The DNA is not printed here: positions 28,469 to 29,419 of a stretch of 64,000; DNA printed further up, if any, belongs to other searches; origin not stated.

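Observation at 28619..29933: Tandem paralogous Cys-rich (DUF2148-like, ferredoxin-domain) proteins embedded in a beta-oxidation-type cluster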

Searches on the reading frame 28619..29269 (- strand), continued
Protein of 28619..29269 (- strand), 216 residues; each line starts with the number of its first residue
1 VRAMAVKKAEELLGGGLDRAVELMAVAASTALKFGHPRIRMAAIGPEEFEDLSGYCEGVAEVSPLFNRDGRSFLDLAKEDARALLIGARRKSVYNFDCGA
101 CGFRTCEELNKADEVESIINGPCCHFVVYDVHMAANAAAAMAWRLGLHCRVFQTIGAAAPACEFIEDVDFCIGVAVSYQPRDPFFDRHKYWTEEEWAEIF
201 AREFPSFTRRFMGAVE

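Call 80: search_protein_families(library=pfam, proteins=[L105:6248-6679:+, L117:1198-1545:+, L142:6862-7275:+, L152:11711-13018:+, L138:8089-9174:+, L144:6274-6951:+, L167:2531-4186:+, L150:7241-8893:+, L150:4814-7150:+, L155:3735-4784:+], max_evalue=0.001)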
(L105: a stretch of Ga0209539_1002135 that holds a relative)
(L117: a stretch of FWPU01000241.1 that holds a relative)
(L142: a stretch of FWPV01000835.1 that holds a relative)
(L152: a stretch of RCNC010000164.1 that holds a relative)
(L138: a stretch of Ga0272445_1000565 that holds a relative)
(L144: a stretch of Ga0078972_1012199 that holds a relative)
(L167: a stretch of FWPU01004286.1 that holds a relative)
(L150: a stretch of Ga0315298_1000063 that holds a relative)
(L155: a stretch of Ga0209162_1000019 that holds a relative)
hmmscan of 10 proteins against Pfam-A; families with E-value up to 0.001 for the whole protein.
L105:6248-6679:+ (144 aa): 0 families

L117:1198-1545:+ (116 aa): 1 family
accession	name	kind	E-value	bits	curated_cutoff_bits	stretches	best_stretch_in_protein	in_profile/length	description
PF12797.12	Fer4_2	-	0.00011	22.4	24.5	1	4-23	3-22/22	4Fe-4S binding domain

L142:6862-7275:+ (138 aa): 0 families

L152:11711-13018:+ (436 aa): 0 families

L138:8089-9174:+ (362 aa): 9 families
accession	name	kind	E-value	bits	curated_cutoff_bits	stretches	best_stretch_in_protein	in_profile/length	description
PF01266.30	DAO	-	2.3e-09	37.7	27.9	1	9-50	1-42/353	FAD dependent oxidoreductase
PF13450.12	NAD_binding_8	-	3.8e-09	37.1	21.9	1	12-43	1-32/68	NAD(P)-binding Rossmann-like domain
PF07992.20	Pyr_redox_2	-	1.4e-06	28.4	26.1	1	9-40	2-33/291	Pyridine nucleotide-disulphide oxidoreductase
PF01946.23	Thi4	-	2.4e-06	27.4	26.2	1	8-45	18-56/235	Thi4 family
PF01494.25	FAD_binding_3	-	1.1e-05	25.3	22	1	9-38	3-32/349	FAD binding domain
PF00070.33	Pyr_redox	-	1.2e-05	26.2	22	1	9-42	1-34/82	Pyridine nucleotide-disulphide oxidoreductase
PF03486.20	HI0933_like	-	1.8e-05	24.7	50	1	9-44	2-37/244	HI0933-like protein Rossmann domain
PF00890.30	FAD_binding_2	-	2.4e-05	24.1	20.4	1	10-41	2-33/414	FAD binding domain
PF13738.12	Pyr_redox_3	-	5.6e-05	23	30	1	5-63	162-219/305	Pyridine nucleotide-disulphide oxidoreductase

L144:6274-6951:+ (226 aa): 4 families
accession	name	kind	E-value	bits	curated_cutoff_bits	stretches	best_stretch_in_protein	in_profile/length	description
PF03551.20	PadR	-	6.7e-18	64.9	27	1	7-79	1-73/75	Transcriptional regulator PadR-like family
PF13601.12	HTH_34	-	3.9e-07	30.6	27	1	28-84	19-74/80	Winged helix DNA-binding domain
PF13463.12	HTH_27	-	1.4e-05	25.7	22.2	1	29-75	24-68/68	Winged helix DNA-binding domain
PF10400.15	Vir_act_alpha_C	-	0.00012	23.2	22.4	1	93-157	1-64/78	Virulence activator alpha C-term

L167:2531-4186:+ (552 aa): 0 families

L150:7241-8893:+ (551 aa): 1 family
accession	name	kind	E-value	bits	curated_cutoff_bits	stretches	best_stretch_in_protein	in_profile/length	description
PF06980.17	DUF1302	-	1.4e-32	113.9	23.2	1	11-548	4-539/541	Protein of unknown function (DUF1302)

L150:4814-7150:+ (779 aa): 2 families
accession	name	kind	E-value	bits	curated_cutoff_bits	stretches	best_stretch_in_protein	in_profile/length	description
PF03176.21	MMPL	-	2.6e-38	132.2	20.5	2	572-768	101-302/333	MMPL family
PF00873.25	ACR_tran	-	0.00014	20.1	28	1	622-767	339-488/1021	AcrB/AcrD/AcrF family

L155:3735-4784:+ (350 aa): 6 families
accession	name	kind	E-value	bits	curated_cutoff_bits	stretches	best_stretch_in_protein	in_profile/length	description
PF14870.12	PSII_BNR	-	1.2e-26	94.1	27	5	188-268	14-98/303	Photosynthesis system II assembly factor YCF48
PF15902.12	Sortilin-Vps10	-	1.8e-19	70.3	33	2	254-314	3-67/446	Sortilin, neurotensin receptor 3,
PF02012.26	BNR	-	4.4e-11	41.5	27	0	296-306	2-12/12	BNR/Asp-box repeat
PF23366.1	Beta-prop_HVO_0234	-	5.5e-05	23.3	27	0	263-305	216-259/274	HVO_0234-like, beta propeller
PF19755.4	DUF6242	-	8.5e-05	22.9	29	0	253-304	165-217/217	Domain of unknown function (DUF6242)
PF13810.12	DUF4185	-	0.0008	19.2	39.5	0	89-111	127-149/309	Domain of unknown function (DUF4185)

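Call 94: find_encoding_contigs(protein=P0233, flank=7000, max_places=3)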
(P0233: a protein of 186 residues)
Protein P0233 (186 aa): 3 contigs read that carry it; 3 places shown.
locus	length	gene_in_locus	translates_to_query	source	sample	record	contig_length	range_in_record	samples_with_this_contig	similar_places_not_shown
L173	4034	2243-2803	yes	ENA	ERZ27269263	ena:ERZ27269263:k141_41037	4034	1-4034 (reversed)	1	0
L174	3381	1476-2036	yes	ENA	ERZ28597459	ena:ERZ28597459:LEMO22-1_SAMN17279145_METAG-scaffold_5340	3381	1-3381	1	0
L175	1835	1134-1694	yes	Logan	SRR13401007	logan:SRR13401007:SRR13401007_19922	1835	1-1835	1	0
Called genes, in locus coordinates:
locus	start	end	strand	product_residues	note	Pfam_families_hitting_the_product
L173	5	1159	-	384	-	PF01757:Acyl_transf_3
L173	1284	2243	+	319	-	PF20229:ChrB_N, PF09828:ChrB_C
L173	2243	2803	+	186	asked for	PF09918:DUF2148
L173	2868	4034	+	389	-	?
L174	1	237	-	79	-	?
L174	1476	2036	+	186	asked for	PF09918:DUF2148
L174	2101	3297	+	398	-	PF05977:MFS_3 (weak), PF07690:MFS_1, PF12832:MFS_1_like (faint), PF00083:Sugar_tr (faint), PF07690:MFS_1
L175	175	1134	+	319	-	PF20229:ChrB_N, PF09828:ChrB_C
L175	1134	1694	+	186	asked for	PF09918:DUF2148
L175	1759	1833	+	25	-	?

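Call 95: find_encoding_contigs(protein=P0261, flank=7000, max_places=3)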
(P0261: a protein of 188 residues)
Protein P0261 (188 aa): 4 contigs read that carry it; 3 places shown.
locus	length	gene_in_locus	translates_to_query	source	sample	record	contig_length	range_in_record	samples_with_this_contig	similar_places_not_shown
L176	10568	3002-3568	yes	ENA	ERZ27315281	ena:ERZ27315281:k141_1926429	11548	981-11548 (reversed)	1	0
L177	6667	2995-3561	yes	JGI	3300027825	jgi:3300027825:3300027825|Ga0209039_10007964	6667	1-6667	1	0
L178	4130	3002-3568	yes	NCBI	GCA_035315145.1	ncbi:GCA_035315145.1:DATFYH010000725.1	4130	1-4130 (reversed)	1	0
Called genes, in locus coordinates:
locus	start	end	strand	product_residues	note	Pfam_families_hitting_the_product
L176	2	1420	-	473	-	PF00270:DEAD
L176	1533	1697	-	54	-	-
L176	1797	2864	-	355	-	PF25436:BSD2_CRD (faint)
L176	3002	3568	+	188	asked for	PF09918:DUF2148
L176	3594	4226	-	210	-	PF09986:DUF2225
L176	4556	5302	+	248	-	-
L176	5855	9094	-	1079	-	PF00133:tRNA-synt_1, PF09334:tRNA-synt_1g, PF08264:Anticodon_1, PF19302:DUF5915 (weak)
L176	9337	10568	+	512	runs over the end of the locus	PF02629:CoA_binding, PF13380:CoA_binding_2, PF13607:Succ_CoA_lig, PF19045:Ligase_CoA_2 (faint)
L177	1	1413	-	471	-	?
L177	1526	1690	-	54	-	-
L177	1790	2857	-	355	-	PF25436:BSD2_CRD (faint)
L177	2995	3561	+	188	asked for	PF09918:DUF2148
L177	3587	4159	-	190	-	PF09986:DUF2225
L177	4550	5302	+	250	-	-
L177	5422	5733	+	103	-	-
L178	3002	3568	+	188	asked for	PF09918:DUF2148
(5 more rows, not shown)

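Call 97: search_solved_structures(query=L002:14992-15765:+, max_evalue=1e-20)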
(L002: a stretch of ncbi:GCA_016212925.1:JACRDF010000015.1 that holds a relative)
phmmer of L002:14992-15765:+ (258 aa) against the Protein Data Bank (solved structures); distinct sequences matched with E-value up to 1e-20: 11.
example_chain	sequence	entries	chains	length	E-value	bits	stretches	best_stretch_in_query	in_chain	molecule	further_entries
2et6_A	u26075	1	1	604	8.1e-28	100.7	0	2-189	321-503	(3R)-hydroxyacyl-CoA dehydrogenase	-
4nbw_A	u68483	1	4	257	1.3e-25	93.5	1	3-196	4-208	Short-chain dehydrogenase/reductase SDR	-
3ndr_A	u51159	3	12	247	3.4e-24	88.8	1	5-182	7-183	3-oxoacyl-(Acyl-carrier protein) reductase | Pyridoxal 4-dehydrogenase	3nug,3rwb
4dyv_A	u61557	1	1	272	6.3e-24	87.9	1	4-210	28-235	Short-chain dehydrogenase/reductase SDR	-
4ni5_A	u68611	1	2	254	1e-23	87.2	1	3-195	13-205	Oxidoreductase, short-chain dehydrogenase/reductase family protein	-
9x6i_A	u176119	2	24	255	1.4e-22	83.6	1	4-216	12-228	SDR family NAD(P)-dependent oxidoreductase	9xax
28yl_D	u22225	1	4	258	2.6e-22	82.6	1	6-190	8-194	3-oxoacyl-[acyl-carrier-protein] reductase FabG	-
1nff_A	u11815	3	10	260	3.3e-22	82.3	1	5-214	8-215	Putative oxidoreductase Rv2002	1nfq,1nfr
5b1y_A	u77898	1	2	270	5.7e-22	81.5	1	7-221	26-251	3-oxoacyl-[acyl-carrier-protein] reductase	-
4nbu_A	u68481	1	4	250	6e-22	81.4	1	5-206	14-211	3-oxoacyl-(Acyl-carrier-protein) reductase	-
1iy8_A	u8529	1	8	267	6.3e-21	78.1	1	5-191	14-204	LEVODIONE REDUCTASE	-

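Call 98: search_solved_structures(query=L063:14018-14986:+, max_evalue=1e-10)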
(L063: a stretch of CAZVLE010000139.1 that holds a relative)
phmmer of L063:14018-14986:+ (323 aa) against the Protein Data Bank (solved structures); distinct sequences matched with E-value up to 1e-10: 0.
